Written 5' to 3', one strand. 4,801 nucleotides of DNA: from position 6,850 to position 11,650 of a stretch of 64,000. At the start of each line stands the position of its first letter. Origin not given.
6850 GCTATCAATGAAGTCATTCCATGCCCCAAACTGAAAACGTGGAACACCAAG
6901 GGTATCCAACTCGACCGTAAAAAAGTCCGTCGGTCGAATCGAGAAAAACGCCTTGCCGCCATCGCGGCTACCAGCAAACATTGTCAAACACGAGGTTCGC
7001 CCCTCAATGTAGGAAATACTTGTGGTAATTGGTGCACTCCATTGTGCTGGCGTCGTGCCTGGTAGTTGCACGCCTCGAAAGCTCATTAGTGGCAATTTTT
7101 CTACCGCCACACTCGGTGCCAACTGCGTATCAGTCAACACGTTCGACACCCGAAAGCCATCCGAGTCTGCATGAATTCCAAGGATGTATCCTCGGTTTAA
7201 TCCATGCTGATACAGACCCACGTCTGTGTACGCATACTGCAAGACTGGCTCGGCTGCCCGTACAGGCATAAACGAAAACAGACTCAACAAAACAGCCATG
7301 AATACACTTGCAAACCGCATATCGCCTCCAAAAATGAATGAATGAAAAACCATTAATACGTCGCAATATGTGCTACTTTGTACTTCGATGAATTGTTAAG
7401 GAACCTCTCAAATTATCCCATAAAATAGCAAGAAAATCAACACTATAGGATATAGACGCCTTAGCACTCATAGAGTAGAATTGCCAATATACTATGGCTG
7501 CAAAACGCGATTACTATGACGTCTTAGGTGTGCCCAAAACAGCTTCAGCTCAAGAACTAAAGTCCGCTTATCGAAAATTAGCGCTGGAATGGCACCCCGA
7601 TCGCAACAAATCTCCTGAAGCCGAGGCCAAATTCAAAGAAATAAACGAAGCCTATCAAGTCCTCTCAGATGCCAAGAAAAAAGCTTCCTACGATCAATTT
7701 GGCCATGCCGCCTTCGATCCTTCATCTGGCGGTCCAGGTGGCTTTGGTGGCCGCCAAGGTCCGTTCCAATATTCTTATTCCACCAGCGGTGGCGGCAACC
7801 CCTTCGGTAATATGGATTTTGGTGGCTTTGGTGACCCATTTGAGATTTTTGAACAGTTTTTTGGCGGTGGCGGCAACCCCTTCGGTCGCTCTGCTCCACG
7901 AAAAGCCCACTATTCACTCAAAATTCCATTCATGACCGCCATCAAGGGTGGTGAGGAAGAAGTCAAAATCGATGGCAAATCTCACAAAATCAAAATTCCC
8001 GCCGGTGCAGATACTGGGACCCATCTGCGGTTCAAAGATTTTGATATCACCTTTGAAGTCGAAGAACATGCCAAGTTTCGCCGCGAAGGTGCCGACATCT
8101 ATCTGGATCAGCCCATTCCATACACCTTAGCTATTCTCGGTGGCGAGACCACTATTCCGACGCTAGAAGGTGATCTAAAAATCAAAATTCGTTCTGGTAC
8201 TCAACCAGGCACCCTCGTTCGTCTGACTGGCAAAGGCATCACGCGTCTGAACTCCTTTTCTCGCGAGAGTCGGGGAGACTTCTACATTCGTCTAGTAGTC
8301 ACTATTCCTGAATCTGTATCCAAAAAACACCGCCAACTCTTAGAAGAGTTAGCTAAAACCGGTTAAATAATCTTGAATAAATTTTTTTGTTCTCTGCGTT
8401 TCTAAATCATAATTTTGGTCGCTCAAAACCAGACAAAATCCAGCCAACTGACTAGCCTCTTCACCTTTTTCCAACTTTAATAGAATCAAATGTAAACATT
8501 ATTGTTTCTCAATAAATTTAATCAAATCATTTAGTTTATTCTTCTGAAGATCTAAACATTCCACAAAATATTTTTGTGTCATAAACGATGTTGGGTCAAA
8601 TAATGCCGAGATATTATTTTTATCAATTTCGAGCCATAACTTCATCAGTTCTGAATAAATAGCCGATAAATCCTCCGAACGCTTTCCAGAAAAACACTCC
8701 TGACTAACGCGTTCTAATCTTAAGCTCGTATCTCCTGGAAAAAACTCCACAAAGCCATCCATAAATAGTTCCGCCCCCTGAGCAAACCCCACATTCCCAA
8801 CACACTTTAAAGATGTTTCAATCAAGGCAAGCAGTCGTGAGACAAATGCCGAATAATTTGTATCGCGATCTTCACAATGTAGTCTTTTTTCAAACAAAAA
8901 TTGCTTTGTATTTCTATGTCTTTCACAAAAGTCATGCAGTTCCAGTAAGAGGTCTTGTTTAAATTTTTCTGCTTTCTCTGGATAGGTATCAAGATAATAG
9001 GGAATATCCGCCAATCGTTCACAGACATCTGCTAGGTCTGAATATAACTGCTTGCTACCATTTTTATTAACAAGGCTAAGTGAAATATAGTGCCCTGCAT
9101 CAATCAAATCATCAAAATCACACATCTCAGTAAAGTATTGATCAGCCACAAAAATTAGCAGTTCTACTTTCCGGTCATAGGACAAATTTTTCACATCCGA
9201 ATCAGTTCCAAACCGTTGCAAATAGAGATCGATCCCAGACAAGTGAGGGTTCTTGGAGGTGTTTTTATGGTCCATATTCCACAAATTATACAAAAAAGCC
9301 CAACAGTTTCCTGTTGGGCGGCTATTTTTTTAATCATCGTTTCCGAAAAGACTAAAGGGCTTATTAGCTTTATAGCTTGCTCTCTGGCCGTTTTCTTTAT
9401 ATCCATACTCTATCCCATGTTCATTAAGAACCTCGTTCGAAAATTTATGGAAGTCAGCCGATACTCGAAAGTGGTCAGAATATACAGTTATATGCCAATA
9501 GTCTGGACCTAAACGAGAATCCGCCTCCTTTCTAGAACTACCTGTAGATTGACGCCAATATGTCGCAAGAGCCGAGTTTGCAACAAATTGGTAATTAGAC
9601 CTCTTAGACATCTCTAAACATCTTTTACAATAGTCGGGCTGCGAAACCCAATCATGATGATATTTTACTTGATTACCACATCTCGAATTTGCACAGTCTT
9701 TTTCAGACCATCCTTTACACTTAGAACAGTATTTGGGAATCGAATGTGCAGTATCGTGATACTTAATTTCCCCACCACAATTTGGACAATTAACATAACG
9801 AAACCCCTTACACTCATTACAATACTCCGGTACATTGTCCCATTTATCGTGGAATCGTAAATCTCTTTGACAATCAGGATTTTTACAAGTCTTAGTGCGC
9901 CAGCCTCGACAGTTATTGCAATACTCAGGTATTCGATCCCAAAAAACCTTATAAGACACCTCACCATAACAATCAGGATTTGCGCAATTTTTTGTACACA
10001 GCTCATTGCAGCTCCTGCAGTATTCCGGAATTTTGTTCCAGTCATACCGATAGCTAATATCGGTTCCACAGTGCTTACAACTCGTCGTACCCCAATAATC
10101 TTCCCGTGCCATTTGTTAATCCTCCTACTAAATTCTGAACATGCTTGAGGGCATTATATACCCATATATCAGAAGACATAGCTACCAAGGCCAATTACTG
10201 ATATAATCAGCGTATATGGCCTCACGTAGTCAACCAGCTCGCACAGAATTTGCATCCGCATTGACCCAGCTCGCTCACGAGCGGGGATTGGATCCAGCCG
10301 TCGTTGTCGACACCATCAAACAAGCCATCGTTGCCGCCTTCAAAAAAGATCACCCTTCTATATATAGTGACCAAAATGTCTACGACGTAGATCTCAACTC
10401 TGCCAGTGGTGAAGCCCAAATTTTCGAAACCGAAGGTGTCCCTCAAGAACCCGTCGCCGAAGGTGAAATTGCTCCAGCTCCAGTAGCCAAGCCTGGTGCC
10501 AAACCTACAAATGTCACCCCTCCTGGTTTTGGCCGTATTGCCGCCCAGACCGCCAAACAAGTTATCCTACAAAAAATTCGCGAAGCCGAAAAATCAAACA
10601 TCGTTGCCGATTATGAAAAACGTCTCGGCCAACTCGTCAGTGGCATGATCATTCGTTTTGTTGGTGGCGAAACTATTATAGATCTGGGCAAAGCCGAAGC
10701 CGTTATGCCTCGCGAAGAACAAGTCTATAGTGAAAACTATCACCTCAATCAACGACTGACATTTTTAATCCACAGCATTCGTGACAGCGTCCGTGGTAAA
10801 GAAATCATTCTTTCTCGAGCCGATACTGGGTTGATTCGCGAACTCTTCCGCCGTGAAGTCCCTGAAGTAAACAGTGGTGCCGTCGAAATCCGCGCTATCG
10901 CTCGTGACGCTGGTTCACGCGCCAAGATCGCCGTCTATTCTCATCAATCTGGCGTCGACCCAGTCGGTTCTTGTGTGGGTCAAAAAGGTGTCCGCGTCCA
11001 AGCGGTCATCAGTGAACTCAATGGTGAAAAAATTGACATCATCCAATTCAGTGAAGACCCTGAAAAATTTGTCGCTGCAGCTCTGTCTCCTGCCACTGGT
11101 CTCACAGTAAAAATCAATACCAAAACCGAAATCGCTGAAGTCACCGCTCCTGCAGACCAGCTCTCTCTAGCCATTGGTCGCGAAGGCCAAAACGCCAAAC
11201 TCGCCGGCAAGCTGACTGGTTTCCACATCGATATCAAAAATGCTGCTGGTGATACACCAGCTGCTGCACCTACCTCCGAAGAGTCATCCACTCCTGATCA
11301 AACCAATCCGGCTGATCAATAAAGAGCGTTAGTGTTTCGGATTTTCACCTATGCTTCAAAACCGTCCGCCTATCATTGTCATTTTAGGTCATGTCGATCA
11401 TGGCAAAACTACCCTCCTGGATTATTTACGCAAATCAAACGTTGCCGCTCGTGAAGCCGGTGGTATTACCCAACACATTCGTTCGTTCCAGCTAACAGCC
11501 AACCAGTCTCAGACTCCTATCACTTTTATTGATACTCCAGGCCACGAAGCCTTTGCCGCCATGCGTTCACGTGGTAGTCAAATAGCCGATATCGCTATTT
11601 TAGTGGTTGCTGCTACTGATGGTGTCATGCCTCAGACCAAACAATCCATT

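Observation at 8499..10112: Low-GC two-gene cassette between the DnaJ-like gene and nusA: five tandem zinc ribbons plus an unknown partner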

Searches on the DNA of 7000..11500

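Call 63: search_rna_families(source=window, start=7000, end=11500, threshold=evalue, max_evalue=1)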
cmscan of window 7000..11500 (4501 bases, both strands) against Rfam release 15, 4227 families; matches with E-value up to 1: 0.
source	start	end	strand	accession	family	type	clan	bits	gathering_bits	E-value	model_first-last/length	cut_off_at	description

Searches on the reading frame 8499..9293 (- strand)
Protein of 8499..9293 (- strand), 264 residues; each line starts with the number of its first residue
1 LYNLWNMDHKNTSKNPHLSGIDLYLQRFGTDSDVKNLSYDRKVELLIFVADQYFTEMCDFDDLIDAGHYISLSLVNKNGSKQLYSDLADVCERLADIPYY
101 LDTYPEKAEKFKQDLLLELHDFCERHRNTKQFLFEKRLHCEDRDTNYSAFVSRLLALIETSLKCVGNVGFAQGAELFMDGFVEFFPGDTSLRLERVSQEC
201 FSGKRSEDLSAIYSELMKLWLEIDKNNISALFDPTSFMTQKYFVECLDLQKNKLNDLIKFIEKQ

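Call 3: search_protein_families(library=pfam, proteins=[window:8499-9293:-], max_evalue=1)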
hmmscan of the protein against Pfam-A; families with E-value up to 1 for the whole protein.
window:8499-9293:- (264 aa): 0 families

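Call 4: search_protein_families(library=padloc, proteins=[window:8499-9293:-], max_evalue=1)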
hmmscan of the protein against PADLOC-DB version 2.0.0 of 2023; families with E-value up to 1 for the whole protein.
window:8499-9293:- (264 aa): 0 families

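Call 5: search_protein_families(library=ncbifam, proteins=[window:8499-9293:-], max_evalue=1)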
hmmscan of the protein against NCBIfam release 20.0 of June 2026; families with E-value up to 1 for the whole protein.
window:8499-9293:- (264 aa): 0 families

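Call 6: search_protein_families(library=phrogs, proteins=[window:8499-9293:-], max_evalue=1)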
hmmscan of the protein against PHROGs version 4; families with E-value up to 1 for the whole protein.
window:8499-9293:- (264 aa): 4 families
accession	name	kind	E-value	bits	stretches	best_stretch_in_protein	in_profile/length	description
phrog_15917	-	unknown function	0.016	16.5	1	237-261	30-55/58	-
phrog_9593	-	unknown function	0.12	13.7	1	51-98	69-112/122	-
phrog_35718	-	unknown function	0.28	12.4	1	192-236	15-59/73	-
phrog_13754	-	unknown function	0.3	12.4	1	244-263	34-53/54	-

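Call 8: find_homologous_proteins(query=window:8499-9293:-)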
Query window:8499-9293:- (264 aa): 1 proteins with E <= 0.001 among 429 candidates.
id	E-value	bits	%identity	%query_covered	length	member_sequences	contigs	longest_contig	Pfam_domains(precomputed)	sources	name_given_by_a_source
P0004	1.2e-174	597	100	100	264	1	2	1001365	-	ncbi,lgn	-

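Call 43: predict_structure(protein=window:8499-9275:-)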
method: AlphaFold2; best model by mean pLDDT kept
length: 258 residues; sequences in the alignment: 1
mean_pLDDT: 40.4   pTM: 0.24
mean pLDDT of the five models: 40.4, 39.7, 36.7, 36.5, 34.1
residues with pLDDT >= 90: 0; 70-90: 0; 50-70: 28; < 50: 230
segments of 3 or more residues with pLDDT < 50: 1-13, 44-258
pLDDT, mean of each block of 10 residues (from residue 1): 30 51 58 52 48 45 41 40 46 41 46 40 29 30 36 32 35 40 45 43 45 41 33 30 38 33
secondary structure, 60 per line:
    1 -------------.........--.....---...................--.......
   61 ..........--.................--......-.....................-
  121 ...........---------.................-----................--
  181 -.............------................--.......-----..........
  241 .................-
elements in order: H14-22 H25-29 H33-51 H54-70 H73-89 H92-97 H99-119 H121-131 H141-157 H163-178 H182-194 H201-216 H219-225 H231-257

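Call 44: search_protein_representatives(protein=window:8499-9275:-)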
Query: 258 residues. Proteins with E-value up to 0.001 (for the whole library): 5; up to 1e-10: 2; up to 1e-30: 1. The best 5 are listed.
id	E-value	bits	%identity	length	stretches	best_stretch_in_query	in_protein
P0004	7.5e-170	579.8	100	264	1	1-258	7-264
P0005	1.9e-17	80.5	46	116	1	124-254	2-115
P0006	4.2e-10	56.5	37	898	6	167-205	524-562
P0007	6.2e-10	56.0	36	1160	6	172-206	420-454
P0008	3.1e-04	37.3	31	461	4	80-145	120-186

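Call 46: find_encoding_contigs(protein=P0005, flank=10000)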
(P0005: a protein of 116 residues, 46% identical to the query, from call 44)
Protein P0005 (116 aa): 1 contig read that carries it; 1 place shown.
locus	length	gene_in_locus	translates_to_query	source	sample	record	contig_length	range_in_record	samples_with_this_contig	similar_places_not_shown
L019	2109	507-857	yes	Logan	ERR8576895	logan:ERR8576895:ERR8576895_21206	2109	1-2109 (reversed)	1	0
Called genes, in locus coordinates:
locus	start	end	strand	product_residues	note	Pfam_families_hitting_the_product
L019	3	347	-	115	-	?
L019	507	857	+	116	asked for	-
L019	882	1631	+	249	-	-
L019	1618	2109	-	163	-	?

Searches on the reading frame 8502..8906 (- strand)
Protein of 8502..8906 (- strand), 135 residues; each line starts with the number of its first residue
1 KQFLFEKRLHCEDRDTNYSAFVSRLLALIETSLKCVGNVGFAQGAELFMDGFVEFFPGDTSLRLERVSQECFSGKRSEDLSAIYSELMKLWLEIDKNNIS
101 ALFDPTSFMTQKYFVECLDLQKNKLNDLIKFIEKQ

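Call 54: search_solved_structures(query=A6, max_evalue=10)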
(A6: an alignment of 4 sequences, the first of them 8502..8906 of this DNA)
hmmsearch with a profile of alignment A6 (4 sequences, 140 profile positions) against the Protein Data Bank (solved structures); distinct sequences matched with E-value up to 10: 15.
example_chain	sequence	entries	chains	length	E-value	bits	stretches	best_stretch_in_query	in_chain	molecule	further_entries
7uny_A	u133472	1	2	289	0.11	16.2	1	31-100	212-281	Cysteine-rich small secreted protein CSS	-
3hp0_A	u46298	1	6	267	0.45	14.3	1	33-101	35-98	Putative polyketide biosynthesis enoyl-CoA hydratase homolog pksH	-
8q6o_D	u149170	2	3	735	1.7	12.4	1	74-126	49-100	DNA replication licensing factor mcm5-A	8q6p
9lxd_5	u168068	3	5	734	1.7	12.4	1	74-126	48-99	DNA replication licensing factor MCM5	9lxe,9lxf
22vt_5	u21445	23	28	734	1.7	12.4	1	74-126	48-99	DNA replication licensing factor MCM5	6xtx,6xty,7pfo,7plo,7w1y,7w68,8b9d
9caq_5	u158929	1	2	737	1.7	12.4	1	74-126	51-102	DNA replication licensing factor MCM5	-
7ekj_A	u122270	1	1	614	3.1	11.6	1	69-139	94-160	Classical swine fever virus NS5B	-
5yf7_A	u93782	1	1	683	3.9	11.2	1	69-139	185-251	RdRp catalytic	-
6ae5_A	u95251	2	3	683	3.9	11.2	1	69-139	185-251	RdRp catalytic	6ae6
6ae7_A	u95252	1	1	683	3.9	11.2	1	69-139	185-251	RdRp catalytic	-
5yf8_A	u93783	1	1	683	3.9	11.2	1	69-139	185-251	RdRp catalytic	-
5y6r_A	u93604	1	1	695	4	11.2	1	69-139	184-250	Genome polyprotein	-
5yf6_A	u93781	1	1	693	4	11.2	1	69-139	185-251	RdRp catalytic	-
5yf5_A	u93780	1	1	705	4.1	11.1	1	69-139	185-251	RdRp catalytic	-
6ae4_A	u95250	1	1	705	4.1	11.1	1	69-139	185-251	RdRp catalytic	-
